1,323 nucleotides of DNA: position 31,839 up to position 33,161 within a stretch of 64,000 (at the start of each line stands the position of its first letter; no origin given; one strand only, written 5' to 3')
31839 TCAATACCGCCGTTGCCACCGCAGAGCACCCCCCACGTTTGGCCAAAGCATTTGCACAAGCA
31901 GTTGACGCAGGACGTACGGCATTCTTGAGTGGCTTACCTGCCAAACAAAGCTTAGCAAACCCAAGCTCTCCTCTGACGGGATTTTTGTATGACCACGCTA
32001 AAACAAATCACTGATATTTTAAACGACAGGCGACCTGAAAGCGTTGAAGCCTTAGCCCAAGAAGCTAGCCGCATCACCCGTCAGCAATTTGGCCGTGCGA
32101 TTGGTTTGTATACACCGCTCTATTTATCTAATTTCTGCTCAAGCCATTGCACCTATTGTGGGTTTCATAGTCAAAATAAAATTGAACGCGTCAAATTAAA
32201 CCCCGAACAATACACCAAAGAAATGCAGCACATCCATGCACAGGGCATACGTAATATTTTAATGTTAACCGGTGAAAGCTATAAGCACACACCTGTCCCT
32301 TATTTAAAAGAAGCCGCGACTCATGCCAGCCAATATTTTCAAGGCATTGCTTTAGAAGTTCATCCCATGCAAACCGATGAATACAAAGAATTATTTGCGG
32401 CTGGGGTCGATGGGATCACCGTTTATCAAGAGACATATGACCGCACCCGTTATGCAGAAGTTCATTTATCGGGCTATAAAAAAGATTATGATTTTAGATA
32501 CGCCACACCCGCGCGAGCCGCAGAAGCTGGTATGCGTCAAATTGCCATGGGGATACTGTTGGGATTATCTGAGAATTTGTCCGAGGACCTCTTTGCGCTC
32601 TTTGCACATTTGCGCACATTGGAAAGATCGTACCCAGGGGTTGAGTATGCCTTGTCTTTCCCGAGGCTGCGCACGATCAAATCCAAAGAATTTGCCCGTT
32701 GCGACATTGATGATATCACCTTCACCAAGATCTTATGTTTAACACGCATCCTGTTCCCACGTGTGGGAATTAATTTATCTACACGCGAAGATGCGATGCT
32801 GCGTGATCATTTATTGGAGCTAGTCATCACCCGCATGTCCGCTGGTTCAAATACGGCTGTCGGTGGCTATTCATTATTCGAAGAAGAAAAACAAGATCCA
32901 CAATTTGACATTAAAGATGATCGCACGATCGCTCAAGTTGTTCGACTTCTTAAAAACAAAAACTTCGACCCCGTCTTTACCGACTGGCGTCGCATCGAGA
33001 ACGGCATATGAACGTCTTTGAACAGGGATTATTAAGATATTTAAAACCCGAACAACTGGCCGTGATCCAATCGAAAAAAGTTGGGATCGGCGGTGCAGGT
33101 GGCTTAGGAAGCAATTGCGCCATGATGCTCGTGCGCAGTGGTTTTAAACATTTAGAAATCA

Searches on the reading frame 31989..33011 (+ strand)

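Call 56: search_protein_families(library=pfam, proteins=[window:31989-33011:+], max_evalue=0.0001)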
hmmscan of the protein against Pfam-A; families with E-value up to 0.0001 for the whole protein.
window:31989-33011:+ (340 aa): 2 families
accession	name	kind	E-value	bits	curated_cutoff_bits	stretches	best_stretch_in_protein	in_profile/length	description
PF06968.18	BATS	-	4.1e-16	59.4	22.2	1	223-326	1-87/88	Biotin and Thiamin Synthesis associated domain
PF04055.27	Radical_SAM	-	2.5e-14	54.2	29.5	1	46-199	3-158/166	Radical SAM superfamily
